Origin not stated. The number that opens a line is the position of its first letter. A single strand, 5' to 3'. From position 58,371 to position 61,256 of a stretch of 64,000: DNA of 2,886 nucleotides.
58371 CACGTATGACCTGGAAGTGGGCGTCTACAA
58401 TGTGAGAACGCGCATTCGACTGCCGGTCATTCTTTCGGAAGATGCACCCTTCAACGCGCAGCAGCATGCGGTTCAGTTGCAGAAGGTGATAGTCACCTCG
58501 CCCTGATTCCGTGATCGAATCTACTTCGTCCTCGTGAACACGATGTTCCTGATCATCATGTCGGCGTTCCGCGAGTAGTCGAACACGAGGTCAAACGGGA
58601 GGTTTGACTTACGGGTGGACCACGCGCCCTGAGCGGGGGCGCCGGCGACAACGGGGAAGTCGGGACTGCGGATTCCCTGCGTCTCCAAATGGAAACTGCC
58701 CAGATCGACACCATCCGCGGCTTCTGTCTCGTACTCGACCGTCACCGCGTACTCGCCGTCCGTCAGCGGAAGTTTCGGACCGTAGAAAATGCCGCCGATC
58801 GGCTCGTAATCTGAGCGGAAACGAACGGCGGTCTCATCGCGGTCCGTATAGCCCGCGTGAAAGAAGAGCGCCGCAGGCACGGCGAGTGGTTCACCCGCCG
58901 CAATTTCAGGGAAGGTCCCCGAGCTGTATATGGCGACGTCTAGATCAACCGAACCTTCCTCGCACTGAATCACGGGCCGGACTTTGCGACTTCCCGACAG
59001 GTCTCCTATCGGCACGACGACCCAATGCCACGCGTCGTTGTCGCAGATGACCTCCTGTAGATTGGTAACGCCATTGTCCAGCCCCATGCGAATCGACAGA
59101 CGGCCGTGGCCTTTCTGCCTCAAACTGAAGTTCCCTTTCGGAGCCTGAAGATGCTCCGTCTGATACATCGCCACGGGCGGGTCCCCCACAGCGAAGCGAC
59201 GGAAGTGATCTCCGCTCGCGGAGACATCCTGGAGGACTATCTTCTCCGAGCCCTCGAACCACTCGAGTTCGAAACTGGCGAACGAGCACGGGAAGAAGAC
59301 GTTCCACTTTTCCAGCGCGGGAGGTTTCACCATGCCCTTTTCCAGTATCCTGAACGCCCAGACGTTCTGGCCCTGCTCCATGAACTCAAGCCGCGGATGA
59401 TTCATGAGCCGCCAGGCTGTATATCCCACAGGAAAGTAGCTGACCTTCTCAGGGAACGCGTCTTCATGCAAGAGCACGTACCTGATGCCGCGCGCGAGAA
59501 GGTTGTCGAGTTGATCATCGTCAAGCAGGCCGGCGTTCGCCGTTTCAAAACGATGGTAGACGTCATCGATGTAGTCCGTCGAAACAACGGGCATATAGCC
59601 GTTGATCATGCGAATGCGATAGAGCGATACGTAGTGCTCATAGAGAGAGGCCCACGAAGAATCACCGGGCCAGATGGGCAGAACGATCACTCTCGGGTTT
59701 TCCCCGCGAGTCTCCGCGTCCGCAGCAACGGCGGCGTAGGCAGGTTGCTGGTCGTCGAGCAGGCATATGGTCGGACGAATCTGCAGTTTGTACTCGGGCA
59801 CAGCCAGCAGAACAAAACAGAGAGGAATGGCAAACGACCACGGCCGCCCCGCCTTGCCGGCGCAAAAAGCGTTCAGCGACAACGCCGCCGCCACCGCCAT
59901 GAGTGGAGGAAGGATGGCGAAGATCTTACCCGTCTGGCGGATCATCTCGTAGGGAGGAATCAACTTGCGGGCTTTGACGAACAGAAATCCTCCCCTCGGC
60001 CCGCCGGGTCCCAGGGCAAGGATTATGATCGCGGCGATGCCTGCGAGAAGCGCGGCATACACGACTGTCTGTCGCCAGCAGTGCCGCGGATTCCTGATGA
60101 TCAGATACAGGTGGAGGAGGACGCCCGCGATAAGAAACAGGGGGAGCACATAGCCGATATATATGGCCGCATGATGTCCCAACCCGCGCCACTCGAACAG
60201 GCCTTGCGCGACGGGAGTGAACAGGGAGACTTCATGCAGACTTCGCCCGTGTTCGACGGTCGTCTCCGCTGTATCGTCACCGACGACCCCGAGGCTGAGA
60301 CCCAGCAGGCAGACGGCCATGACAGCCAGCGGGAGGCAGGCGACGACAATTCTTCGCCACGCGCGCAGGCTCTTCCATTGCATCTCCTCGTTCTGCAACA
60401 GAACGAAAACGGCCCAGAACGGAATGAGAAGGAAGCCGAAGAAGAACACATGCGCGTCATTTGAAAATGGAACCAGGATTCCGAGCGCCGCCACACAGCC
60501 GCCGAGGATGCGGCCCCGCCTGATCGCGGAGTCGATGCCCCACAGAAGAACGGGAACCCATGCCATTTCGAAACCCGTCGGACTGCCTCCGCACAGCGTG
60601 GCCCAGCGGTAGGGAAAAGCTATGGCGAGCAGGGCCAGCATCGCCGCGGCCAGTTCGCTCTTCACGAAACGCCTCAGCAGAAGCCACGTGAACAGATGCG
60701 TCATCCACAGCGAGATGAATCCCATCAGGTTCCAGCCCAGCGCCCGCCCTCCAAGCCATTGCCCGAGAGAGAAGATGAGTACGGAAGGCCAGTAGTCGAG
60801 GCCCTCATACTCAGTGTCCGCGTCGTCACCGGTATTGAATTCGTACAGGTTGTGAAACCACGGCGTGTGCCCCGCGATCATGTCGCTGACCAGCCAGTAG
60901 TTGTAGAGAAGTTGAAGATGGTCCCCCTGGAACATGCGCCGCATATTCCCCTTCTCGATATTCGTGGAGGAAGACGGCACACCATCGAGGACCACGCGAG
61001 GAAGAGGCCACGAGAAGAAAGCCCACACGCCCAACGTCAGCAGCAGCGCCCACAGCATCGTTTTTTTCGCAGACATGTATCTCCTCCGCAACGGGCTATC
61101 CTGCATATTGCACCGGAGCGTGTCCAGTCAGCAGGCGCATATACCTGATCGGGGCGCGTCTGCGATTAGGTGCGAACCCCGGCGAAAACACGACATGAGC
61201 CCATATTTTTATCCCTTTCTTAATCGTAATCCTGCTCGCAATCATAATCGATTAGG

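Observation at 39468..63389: Candidate undescribed lipid-carrier glycosylation system: six different GT-C transferases plus GT2 donor synthase and PIG-L deacetylase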

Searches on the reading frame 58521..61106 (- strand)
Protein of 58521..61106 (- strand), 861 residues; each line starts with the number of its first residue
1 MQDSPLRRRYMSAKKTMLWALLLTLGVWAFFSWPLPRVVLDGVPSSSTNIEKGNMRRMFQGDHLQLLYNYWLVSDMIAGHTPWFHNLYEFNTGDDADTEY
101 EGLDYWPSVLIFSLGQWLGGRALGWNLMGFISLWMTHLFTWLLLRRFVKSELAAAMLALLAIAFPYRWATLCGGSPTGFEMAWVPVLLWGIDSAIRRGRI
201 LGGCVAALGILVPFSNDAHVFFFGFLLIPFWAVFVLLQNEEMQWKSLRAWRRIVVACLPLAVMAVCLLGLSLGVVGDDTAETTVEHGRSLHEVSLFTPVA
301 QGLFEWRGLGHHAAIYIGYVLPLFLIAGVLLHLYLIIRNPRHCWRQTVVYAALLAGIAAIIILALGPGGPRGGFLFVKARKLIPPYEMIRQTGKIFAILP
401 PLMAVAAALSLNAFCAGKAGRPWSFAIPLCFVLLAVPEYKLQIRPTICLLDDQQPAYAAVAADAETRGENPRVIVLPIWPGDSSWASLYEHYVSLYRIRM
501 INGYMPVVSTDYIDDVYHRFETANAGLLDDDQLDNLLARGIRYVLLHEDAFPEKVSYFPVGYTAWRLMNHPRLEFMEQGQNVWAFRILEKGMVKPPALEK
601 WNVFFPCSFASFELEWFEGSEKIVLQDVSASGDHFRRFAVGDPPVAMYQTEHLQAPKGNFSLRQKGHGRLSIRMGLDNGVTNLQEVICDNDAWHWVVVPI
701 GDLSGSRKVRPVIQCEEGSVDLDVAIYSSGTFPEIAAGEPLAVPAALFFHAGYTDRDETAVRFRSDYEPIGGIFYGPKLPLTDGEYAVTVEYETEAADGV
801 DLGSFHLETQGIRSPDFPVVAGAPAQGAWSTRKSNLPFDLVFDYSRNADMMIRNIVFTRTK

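Call 3: search_protein_families(library=pfam, proteins=[window:58521-61106:-], max_evalue=0.01)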
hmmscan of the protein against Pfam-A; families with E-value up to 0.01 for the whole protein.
window:58521-61106:- (861 aa): 0 families

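Call 6: search_protein_families(library=ncbifam, proteins=[window:58521-61106:-], max_evalue=1)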
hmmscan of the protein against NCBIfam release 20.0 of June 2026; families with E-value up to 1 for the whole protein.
window:58521-61106:- (861 aa): 1 family
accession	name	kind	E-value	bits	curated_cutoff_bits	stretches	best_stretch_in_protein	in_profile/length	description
TIGR04412.1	T2SS_GspM_XcpZ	equivalog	0.91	9.3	60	0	224-262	12-50/126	type II secretion system protein GspM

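Call 15: search_solved_structures(query=window:58521-61106:-, max_evalue=10)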
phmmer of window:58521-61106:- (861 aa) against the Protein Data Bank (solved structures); distinct sequences matched with E-value up to 10: 4.
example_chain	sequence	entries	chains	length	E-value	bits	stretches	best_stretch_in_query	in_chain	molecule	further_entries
1o7d_E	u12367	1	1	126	0.93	10.3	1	107-176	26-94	Lysosomal alpha-mannosidase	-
7yzr_G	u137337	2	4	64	1.7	9.4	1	385-423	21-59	FXYD domain-containing ion transport regulator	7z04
4hqj_G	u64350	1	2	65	1.8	9.4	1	385-423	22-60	Na+/K+ ATPase gamma subunit transcript variant a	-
3wgu_G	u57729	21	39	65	1.8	9.4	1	385-423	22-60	Na+/K+ ATPase gamma subunit transcript variant a | FXYD domain-containing ion transport regulator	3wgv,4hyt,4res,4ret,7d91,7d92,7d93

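Call 22: find_homologous_proteins(query=window:58521-61106:-, max_evalue=0.001)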
Query window:58521-61106:- (861 aa): 570 proteins with E <= 0.001 among 8000 candidates; the best 120 are listed.
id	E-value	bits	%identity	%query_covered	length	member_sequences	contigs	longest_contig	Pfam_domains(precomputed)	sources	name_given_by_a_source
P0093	0.0e+0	1997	100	99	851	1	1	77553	-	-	-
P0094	0.0e+0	1032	53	99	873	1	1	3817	-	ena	-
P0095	0.0e+0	1023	53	99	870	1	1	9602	-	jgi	jgi:hypothetical protein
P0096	1.8e-295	1001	53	99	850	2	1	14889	-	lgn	-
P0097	6.6e-284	962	49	99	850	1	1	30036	-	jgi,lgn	jgi:hypothetical protein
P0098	5.3e-279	946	50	99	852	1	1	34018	-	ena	-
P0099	5.5e-276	936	51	97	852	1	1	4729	-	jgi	jgi:hypothetical protein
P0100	9.8e-274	929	49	99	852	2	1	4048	-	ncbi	-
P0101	1.6e-273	928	49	97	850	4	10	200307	-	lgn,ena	-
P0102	1.3e-272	925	50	99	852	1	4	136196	-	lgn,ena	-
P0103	8.0e-268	909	50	93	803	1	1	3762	-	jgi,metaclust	metaclust:\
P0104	2.1e-267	908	48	99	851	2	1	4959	-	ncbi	-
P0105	9.6e-267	905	48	99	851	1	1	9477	-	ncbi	-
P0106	1.0e-266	905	48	99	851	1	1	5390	-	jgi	jgi:hypothetical protein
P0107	2.2e-263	894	46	99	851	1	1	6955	-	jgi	-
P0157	1.9e-206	706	42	96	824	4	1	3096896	-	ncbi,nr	ncbi:MAG: hypothetical protein GKR87_10985 [Kiritimatiellae bacterium]|nr:hypothetical protein [Kiri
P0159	1.3e-205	703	42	98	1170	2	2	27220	PF03706.19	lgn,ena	-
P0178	2.6e-197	676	41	99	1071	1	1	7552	PF03706.19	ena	-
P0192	2.2e-194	666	40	98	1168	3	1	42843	PF03706.19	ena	-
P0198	4.3e-193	662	41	98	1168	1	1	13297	PF03706.19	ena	-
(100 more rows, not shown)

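Call 24: find_encoding_contigs(protein=P0157, flank=10000, max_places=2)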
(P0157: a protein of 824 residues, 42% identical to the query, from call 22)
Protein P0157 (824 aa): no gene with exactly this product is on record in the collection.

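Call 25: find_encoding_contigs(protein=P0101, flank=10000, max_places=3)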
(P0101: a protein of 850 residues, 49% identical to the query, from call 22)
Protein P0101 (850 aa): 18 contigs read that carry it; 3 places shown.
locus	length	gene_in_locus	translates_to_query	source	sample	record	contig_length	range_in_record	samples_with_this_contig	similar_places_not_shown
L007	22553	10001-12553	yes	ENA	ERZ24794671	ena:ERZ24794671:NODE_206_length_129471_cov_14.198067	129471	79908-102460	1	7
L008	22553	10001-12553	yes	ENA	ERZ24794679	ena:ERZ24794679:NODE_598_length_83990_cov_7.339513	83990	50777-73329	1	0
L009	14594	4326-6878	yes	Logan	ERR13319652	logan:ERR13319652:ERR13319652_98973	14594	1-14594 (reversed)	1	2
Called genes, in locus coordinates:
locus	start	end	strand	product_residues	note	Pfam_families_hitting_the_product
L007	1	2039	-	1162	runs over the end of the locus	PF11028:TMEM260_N, PF13428:TPR_14 (faint), PF13432:TPR_16 (faint), PF14559:TPR_19 (weak)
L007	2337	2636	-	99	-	PF19669:DUF6172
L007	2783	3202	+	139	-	PF00160:Pro_isomerase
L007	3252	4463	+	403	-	PF01546:Peptidase_M20, PF07687:M20_dimer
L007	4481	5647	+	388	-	PF00291:PALP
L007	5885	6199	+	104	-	PF05552:MS_channel_1st_1 (weak), PF21082:MS_channel_3rd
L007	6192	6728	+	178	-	-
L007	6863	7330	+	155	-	PF02639:DUF188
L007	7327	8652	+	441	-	PF07690:MFS_1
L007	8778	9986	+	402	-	PF13439:Glyco_transf_4, PF13579:Glyco_trans_4_4, PF20706:GT4-conflict (weak), PF00534:Glycos_transf_1, PF13692:Glyco_trans_1_4, PF13524:Glyco_trans_1_2 (weak)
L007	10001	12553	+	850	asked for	-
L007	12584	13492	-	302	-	PF01073:3Beta_HSD, PF01370:Epimerase, PF02719:Polysacc_synt_2, PF04321:RmlD_sub_bind, PF05368:NmrA, PF13460:NAD_binding_10, PF16363:GDP_Man_Dehyd, PF07993:NAD_binding_4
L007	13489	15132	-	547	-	-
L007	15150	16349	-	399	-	PF03922:OmpW (weak)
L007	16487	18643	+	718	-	PF13385:Laminin_G_3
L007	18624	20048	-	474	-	PF18884:TSP3_bac (weak)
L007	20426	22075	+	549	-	PF03063:Prismane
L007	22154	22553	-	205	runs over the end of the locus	-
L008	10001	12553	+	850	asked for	-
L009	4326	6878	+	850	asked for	-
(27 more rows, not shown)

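Call 27: find_related_loci(query=A1, collection=genome_contigs, flank=10000)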
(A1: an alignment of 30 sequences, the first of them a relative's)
Query A1 (851 aa) in genome_contigs; peptide patterns used: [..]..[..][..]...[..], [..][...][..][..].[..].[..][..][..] (x = any residue, [..] = any of these).
190 stretches matched a pattern; 167 encode a relative of the query (tblastn E <= 1e-3); the best 80 are kept; 80 distinct loci.
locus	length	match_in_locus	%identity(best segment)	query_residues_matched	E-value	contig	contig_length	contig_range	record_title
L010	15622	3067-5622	47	1-851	0e+0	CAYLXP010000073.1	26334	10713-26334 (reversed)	MAG TPA_asm: uncultured Victivallales bacterium isolate SRP200020_co4_239 genome assembly, contig: NODE_1935_length_2633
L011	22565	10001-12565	49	1-851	0e+0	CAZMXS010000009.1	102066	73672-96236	MAG TPA_asm: uncultured Verrucomicrobiota bacterium isolate SRP167436_co1_345 genome assembly, contig: NODE_168_length_1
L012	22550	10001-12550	45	1-849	0e+0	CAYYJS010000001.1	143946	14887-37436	MAG TPA_asm: uncultured Victivallales bacterium isolate SRP272421_co2_539 genome assembly, contig: NODE_72_length_143946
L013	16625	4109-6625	43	10-851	0e+0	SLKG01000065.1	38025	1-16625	MAG: Kiritimatiellae bacterium isolate CSSed165cm_264 CSSed16-5cm-1335, whole genome shotgun sequence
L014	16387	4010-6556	42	1-851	0e+0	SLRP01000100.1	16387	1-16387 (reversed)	MAG: Kiritimatiellae bacterium isolate CSSed165cm_580 CSSed16-5cm-9988, whole genome shotgun sequence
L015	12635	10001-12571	45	1-849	0e+0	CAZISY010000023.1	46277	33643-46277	MAG TPA_asm: uncultured Verrucomicrobiota bacterium isolate SRP192927_co3_639 genome assembly, contig: NODE_1316_length_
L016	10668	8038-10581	42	1-851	0e+0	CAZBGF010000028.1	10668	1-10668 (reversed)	MAG TPA_asm: uncultured Verrucomicrobiota bacterium isolate binchicken_co181_6 genome assembly, contig: NODE_12192_lengt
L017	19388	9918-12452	43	1-849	0e+0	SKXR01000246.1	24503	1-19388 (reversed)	MAG: Kiritimatiellae bacterium isolate CSSed162cmB_250 CSSed16-2cmB-3751, whole genome shotgun sequence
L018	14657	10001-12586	40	1-851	0e+0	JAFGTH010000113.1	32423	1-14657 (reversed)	MAG: Lentisphaerae bacterium isolate Zod_Metabat.961 k87_6561814, whole genome shotgun sequence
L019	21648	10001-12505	41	16-849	0e+0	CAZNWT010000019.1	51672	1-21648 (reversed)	MAG TPA_asm: uncultured Victivallales bacterium isolate binchicken_co47_191 genome assembly, contig: NODE_389_length_516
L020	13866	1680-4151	44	23-848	0e+0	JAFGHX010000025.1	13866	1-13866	MAG: Kiritimatiellae bacterium isolate Zod_Metabat.16 k87_643179, whole genome shotgun sequence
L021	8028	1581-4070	42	17-849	0e+0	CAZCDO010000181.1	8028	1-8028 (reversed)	MAG TPA_asm: uncultured Verrucomicrobiota bacterium isolate SRP272421_co1_708 genome assembly, contig: NODE_32065_length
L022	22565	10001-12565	39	1-851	0e+0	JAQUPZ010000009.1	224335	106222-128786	MAG: Kiritimatiellae bacterium isolate STD1_38 NODE_98_length_224335_cov_7.064222_Sandtown_D1, whole genome shotgun sequ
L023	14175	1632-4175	42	1-849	0e+0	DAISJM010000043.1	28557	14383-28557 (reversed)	MAG TPA_asm: Verrucomicrobiota bacterium isolate CTOTU18273 NODE_1613_length_28557_cov_7.825486, whole genome shotgun se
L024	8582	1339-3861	42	1-849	0e+0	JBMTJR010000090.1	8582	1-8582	MAG: Kiritimatiellia bacterium isolate CJ_V5_S11_50percent_par_metabat.55 NODE_4583_length_8582_cov_4.237833, whole geno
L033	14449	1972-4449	41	17-849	0e+0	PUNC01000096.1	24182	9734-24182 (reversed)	MAG: PVC group bacterium isolate B1Sed10_207 B1-Sed10-C1846, whole genome shotgun sequence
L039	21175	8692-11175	42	18-849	2e-176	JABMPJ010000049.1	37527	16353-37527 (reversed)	MAG: Lentisphaerae bacterium isolate bin.508 k141_1650647, whole genome shotgun sequence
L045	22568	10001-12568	40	1-851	2e-175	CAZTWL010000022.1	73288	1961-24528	MAG TPA_asm: uncultured Verrucomicrobiota bacterium isolate SRP192927_co3_754 genome assembly, contig: NODE_557_length_7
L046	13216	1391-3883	40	16-850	1e-174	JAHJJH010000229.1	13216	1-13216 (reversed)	MAG: Verrucomicrobia bacterium isolate Modern_marine_rock_biofilm.mb.29 Modern_marine_rock.mb.29_k141_573649, whole geno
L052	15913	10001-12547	38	1-849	4e-170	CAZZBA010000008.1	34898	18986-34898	MAG TPA_asm: uncultured Victivallales bacterium isolate SRP272421_co4_23 genome assembly, contig: NODE_2283_length_34898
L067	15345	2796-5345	39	1-851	6e-167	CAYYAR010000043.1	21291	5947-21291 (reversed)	MAG TPA_asm: uncultured Verrucomicrobiota bacterium isolate SRP319275_co3_139 genome assembly, contig: NODE_2801_length_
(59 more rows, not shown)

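Call 32: search_solved_structures(query=A1, max_evalue=10)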
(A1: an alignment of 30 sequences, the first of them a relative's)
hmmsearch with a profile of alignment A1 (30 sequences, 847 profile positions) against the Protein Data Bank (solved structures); distinct sequences matched with E-value up to 10: 0.

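Call 44: predict_structure(alignment_id=A1)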
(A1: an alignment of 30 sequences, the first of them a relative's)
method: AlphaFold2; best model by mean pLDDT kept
length: 851 residues; sequences in the alignment: 30
mean_pLDDT: 85.6   pTM: 0.81
mean pLDDT of the five models: 85.6, 85.0, 84.0, 83.5, 82.6
residues with pLDDT >= 90: 415; 70-90: 337; 50-70: 78; < 50: 21
segments of 3 or more residues with pLDDT < 50: 472-475, 487-496
pLDDT, mean of each block of 10 residues (from residue 1): 92 96 92 83 75 68 81 61 56 73 91 92 97 92 94 93 87 97 94 95 88 94 91 89 95 90 63 66 84 83 86 94 89 87 96 92 90 85 93 96 75 84 93 87 85 88 73 49 46 46 75 88 89 85 73 93 94 93 88 76 73 79 88 87 88 94 93 93 90 89 93 89 83 91 88 88 86 92 96 93 93 95 84 94 95 89
secondary structure, 60 per line:
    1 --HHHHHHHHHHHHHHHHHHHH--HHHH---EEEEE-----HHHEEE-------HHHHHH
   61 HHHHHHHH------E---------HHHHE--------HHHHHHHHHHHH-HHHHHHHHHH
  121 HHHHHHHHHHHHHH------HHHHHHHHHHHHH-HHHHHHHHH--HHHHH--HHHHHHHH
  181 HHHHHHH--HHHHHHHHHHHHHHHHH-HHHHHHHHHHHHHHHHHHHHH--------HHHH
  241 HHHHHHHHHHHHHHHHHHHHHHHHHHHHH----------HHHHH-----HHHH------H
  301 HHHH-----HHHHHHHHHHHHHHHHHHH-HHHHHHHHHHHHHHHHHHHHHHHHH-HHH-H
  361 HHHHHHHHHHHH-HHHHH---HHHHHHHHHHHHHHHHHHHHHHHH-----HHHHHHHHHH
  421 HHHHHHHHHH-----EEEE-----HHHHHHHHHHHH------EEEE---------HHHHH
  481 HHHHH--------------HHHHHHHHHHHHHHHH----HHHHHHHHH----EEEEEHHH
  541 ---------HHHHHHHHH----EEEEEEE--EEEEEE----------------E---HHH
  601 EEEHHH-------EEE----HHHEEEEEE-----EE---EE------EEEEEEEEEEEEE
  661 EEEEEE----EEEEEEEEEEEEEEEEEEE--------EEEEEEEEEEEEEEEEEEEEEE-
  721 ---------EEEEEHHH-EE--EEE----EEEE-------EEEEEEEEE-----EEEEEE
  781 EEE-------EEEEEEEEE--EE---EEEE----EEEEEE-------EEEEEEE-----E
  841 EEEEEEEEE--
elements in order (helices of 4 or more, strands of 3 or more residues): H3-22 H25-28 E32-36 E45-47 H55-68 H85-88 H98-109 H111-134 H141-153 H155-163 H166-170 H173-187 H190-206 H208-228 H237-269 H280-284 H290-293 H300-304 H310-328 H330-354 H360-372 H374-378 H382-405 H411-430 E436-439 H445-456 E463-466 H476-485 H500-515 H520-528 E533-537 H550-558 E563-569 E572-577 E601-603 E614-616 E624-629 E648-666 E671-689 E698-719 E730-734 E743-745 E750-753 E761-769 E775-783 E791-799 E807-810 E815-820 E828-834 E840-849

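Call 48: fold_search(model_id=the predicted structure, library=pdb)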
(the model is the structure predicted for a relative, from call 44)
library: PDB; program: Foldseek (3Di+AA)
matches with E <= 10: 1391; with E <= 0.001: 91
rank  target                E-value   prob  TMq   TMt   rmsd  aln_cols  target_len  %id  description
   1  6w98_A                5.6e-12  1.00  0.44  0.31  16.2      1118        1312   11  Single-Particle Cryo-EM Structure of Arabinofuranosyltransferase AftD from Mycobacteria (released 2020-05-13)
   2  6wby                  1.5e-10  1.00  0.41  0.30  18.2      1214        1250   10  Single-Particle Cryo-EM Structure of Arabinofuranosyltransferase AftD from Mycobacteria, Mutant R1389S Class 2 (released 2020-05-13)
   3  6wbx                  1.9e-10  1.00  0.37  0.26  19.8      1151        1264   11  Single-Particle Cryo-EM Structure of Arabinofuranosyltransferase AftD from Mycobacteria, Mutant R1389S Class 1 (released 2020-05-13)
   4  7bvh_A                1.1e-08  1.00  0.22  0.19  21.9       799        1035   11  Crystal structure of arabinosyltransferase EmbC2-AcpM2 complex from Mycobacterium smegmatis complexed with di-arabinos (released 2020-04-29)
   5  7bve_A                1.6e-08  1.00  0.24  0.21  22.4       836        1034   11  Cryo-EM structure of Mycobacterium smegmatis arabinosyltransferase EmbC2-AcpM2 in complex with ethambutol (released 2020-04-29)
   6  5a59_A                3.0e-08  1.00  0.16  0.13  16.5       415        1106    8  The structure of GH101 E796Q mutant from Streptococcus pneumoniae TIGR4 in complex with T-antigen (released 2015-09-02)
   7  9n9j_I                8.7e-08  1.00  0.34  0.40  13.3       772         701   10  Structure of a GRP94 folding intermediate engaged with a CCDC134- and FKBP11-bound secretory translocon (released 2025-11-19)
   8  5a58_A                1.3e-07  1.00  0.15  0.13  16.9       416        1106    7  The structure of GH101 D764N mutant from Streptococcus pneumoniae TIGR4 in complex with serinyl T-antigen (released 2015-09-02)
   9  6vls_D                1.7e-07  1.00  0.12  0.10  23.1       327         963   12  Structure of C-terminal fragment of Vip3A toxin (released 2020-07-22)
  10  5a56_A                2.1e-07  1.00  0.16  0.13  16.8       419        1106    8  The structure of GH101 from Streptococcus pneumoniae TIGR4 in complex with 1-O-methyl-T-antigen (released 2015-09-02)
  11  7bvf_A                2.5e-07  1.00  0.28  0.23  23.8       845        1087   10  Cryo-EM structure of Mycobacterium tuberculosis arabinosyltransferase EmbA-EmbB-AcpM2 in complex with ethambutol (released 2020-04-29)
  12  6vls_B                2.9e-07  1.00  0.11  0.10  23.0       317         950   12  Structure of C-terminal fragment of Vip3A toxin (released 2020-07-22)
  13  7oci_F                3.7e-07  1.00  0.37  0.47  10.8       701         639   13  Cryo-EM structure of yeast Ost6p containing oligosaccharyltransferase complex (released 2022-02-16)
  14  5x7o_A                3.8e-07  1.00  0.14  0.10  14.4       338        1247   11  Crystal structure of Paenibacillus sp. 598K alpha-1,6-glucosyltransferase (released 2017-07-26)
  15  6ezn_F                4.0e-07  1.00  0.36  0.44  12.9       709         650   12  Cryo-EM structure of the yeast oligosaccharyltransferase (OST) complex (released 2018-01-17)
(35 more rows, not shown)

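Call 51: find_encoding_contigs(protein=P0098, flank=10000, max_places=2)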
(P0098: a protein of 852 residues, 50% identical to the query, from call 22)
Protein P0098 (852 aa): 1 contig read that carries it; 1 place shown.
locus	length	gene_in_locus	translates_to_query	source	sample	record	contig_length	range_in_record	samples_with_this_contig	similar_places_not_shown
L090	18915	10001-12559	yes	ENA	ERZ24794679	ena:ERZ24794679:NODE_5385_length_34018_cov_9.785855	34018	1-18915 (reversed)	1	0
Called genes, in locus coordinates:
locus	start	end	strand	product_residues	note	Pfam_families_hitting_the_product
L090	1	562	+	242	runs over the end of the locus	PF00132:Hexapep, PF14602:Hexapep_2 (weak)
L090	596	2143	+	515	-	PF13231:PMT_2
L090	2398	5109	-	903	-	-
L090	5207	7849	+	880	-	PF02366:PMT (weak), PF13231:PMT_2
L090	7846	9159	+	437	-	PF20706:GT4-conflict, PF13439:Glyco_transf_4, PF13579:Glyco_trans_4_4, PF00534:Glycos_transf_1, PF13692:Glyco_trans_1_4, PF13524:Glyco_trans_1_2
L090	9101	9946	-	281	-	PF02585:PIG-L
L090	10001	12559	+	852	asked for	-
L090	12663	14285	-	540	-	-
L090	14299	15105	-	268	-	-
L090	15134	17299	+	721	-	-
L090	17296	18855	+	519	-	-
